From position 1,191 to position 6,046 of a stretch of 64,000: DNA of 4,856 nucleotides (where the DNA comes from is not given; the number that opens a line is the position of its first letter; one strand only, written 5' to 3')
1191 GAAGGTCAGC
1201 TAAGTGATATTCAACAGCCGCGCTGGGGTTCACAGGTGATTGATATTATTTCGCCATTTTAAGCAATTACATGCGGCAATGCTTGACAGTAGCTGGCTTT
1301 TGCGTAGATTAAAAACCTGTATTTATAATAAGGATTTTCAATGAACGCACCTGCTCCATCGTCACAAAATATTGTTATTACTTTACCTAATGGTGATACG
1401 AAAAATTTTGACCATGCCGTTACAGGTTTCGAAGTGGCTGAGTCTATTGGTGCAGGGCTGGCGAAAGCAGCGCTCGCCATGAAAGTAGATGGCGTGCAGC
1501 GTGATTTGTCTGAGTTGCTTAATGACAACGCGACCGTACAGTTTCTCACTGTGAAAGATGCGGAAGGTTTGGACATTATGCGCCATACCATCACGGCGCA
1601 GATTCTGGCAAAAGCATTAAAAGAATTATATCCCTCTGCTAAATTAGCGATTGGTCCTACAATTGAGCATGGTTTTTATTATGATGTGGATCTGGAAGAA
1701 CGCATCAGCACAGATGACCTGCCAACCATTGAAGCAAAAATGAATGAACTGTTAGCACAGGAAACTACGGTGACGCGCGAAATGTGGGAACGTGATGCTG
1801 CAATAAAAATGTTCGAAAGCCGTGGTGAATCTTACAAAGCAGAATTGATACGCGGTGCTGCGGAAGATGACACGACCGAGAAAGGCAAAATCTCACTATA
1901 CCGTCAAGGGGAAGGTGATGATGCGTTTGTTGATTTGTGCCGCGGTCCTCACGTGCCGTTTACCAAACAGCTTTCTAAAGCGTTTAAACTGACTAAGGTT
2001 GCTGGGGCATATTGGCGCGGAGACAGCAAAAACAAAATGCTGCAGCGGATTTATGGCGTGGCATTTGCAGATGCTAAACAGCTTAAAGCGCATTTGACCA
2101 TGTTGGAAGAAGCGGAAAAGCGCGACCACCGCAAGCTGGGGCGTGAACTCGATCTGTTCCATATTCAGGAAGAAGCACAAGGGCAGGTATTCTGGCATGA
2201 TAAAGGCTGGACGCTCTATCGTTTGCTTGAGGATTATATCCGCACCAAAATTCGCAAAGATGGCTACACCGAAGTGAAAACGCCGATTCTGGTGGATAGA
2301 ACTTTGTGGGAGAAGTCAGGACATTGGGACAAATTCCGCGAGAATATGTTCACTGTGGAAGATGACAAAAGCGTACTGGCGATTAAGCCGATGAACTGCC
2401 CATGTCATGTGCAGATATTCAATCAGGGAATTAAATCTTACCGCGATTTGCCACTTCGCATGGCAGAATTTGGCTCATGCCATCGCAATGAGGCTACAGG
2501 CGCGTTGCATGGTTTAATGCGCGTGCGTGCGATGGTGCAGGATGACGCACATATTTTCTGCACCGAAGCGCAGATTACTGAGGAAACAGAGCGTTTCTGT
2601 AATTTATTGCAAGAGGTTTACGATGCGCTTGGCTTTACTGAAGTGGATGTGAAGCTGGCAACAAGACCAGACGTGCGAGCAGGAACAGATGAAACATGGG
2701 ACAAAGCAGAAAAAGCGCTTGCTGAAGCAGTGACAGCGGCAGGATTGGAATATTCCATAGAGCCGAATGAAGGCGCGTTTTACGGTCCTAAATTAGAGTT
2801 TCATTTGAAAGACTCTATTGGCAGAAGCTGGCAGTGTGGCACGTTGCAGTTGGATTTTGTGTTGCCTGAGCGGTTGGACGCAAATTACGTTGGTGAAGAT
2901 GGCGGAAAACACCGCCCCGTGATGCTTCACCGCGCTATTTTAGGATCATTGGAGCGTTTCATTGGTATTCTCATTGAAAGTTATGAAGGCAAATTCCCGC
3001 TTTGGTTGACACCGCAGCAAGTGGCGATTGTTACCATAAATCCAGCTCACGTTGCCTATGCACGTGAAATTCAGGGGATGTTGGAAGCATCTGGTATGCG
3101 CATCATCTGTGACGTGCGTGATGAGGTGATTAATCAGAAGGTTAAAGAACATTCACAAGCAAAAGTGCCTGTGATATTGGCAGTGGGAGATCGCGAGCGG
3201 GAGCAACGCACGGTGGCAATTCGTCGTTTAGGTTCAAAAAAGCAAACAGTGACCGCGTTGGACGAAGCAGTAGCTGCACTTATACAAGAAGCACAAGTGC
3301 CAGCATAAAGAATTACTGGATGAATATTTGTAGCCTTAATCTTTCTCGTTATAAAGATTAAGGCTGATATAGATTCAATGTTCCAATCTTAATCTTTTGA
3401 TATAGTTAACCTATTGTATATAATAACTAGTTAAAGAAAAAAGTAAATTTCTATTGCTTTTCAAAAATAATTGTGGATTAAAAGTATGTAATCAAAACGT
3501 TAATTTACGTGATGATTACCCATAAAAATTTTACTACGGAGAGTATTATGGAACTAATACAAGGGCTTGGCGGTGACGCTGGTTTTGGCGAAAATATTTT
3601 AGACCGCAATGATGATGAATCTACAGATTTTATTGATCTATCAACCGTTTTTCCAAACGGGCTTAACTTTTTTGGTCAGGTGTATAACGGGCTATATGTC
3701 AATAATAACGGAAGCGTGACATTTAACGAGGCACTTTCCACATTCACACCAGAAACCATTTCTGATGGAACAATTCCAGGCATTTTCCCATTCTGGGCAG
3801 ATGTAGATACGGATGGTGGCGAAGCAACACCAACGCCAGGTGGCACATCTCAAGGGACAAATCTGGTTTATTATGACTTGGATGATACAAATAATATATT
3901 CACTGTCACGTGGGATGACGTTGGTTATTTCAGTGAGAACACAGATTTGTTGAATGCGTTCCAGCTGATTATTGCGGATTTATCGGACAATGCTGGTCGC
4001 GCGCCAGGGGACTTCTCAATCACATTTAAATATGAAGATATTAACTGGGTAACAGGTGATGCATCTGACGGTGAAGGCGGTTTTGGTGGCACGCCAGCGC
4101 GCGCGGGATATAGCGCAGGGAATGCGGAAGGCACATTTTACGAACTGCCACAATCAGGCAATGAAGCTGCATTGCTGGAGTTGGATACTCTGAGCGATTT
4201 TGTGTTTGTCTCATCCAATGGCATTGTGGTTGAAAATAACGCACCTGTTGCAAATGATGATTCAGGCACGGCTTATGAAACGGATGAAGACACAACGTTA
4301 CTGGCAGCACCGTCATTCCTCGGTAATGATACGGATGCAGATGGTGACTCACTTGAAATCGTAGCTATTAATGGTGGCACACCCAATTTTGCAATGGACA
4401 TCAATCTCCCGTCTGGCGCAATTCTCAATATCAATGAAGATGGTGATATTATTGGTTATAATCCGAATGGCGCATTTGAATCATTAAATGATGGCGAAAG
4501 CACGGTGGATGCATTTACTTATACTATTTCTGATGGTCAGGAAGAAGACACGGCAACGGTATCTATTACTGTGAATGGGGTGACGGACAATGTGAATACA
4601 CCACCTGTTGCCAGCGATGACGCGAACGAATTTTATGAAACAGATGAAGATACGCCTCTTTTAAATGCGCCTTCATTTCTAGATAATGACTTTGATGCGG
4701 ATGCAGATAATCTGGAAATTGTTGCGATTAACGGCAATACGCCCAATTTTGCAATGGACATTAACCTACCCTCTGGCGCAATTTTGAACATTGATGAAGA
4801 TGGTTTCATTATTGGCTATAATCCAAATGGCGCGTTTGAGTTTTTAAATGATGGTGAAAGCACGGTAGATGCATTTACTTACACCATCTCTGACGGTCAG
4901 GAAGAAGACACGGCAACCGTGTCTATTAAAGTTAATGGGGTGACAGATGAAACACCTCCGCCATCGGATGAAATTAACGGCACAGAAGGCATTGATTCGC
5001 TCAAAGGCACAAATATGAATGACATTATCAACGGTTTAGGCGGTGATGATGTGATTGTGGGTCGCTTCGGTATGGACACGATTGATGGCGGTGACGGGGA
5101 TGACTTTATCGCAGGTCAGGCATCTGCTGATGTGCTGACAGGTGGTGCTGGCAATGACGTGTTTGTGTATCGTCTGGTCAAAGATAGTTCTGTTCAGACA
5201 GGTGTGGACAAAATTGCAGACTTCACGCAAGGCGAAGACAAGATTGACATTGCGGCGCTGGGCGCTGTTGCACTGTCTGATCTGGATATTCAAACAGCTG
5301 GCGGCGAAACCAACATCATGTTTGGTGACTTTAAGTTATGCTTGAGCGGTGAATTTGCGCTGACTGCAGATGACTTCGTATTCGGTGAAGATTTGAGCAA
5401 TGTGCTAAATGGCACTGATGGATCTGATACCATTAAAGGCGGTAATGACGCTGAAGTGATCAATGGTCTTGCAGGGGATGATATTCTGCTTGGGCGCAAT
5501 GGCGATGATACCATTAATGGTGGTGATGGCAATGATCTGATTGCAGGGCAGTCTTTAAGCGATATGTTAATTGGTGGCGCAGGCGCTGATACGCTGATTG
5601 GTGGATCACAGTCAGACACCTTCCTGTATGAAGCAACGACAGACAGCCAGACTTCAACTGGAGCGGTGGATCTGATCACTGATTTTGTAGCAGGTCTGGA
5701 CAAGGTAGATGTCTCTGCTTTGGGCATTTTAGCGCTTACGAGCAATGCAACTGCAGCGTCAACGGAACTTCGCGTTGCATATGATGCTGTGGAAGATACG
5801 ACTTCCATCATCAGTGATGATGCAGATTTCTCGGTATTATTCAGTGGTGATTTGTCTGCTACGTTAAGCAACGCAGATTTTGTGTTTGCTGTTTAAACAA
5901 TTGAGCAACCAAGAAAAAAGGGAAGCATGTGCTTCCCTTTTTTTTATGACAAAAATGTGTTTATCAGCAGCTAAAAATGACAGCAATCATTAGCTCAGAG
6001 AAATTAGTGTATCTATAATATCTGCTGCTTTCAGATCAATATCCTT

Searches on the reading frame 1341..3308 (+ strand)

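Call 98: search_protein_families(library=pfam, proteins=[window:1341-3308:+], max_evalue=0.00001)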
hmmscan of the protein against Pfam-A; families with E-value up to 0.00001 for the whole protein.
window:1341-3308:+ (655 aa): 4 families
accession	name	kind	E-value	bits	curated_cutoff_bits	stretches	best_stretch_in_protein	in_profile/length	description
PF00587.30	tRNA-synt_2b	-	6.8e-49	166.8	29.3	1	337-548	1-179/179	tRNA synthetase class II core domain (G, H, P, S and T)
PF03129.25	HGTP_anticodon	-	8.7e-17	61.5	21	1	560-649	1-93/94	Anticodon binding domain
PF07973.19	tRNA_SAD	-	1.4e-15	57.4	24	1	184-238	1-44/44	Threonyl and Alanyl tRNA synthetase second additional domain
PF02824.27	TGS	-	5.2e-09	36.5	22.2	1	11-70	1-60/60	TGS domain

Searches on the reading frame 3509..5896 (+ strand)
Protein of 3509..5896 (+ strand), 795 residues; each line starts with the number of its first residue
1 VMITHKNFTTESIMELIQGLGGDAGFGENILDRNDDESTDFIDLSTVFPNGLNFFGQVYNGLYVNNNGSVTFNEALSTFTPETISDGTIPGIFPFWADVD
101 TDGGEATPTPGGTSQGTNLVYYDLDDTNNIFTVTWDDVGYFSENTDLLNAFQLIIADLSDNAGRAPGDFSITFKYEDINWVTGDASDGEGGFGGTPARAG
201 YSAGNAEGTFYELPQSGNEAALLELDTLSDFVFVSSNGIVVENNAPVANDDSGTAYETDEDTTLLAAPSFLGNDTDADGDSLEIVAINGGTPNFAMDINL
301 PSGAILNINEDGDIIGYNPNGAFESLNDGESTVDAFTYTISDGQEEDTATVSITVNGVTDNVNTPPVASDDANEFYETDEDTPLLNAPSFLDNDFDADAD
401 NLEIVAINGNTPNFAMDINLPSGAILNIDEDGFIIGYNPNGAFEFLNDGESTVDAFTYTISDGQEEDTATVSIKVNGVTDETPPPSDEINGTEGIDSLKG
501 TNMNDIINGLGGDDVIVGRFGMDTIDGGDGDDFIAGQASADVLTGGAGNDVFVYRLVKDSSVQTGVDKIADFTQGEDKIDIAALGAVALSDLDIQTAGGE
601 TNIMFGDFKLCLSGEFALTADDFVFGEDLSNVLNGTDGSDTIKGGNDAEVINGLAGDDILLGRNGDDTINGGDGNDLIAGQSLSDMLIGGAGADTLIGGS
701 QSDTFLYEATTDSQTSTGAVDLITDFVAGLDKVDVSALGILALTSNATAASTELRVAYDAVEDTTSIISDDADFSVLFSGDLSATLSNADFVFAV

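Call 98: search_protein_families(library=pfam, proteins=[window:3509-5896:+], max_evalue=0.00001)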
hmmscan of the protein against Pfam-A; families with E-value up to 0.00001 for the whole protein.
window:3509-5896:+ (795 aa): 6 families
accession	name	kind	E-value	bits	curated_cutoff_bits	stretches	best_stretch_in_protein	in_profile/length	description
PF06119.19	NIDO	-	4.2e-25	89.3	25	1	62-222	3-166/186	Nidogen-like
PF00353.25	HemolysinCabind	-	5.6e-24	84.2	23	2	518-551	2-35/36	RTX calcium-binding nonapeptide repeat (4 copies)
PF17963.7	Big_9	-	9.2e-22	78.2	23.6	2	243-354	1-89/89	Bacterial Ig domain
PF08548.17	Peptidase_M10_C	-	1.9e-20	73.9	20.7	2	669-780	66-183/193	Peptidase M10 serralysin C terminal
PF17803.7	Cadherin_4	-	5.9e-16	59.2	25.1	2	349-431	1-66/71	Bacterial cadherin-like domain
PF17892.7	Cadherin_5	-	3.6e-11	43.2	26.5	1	243-356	2-98/98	Cadherin-like domain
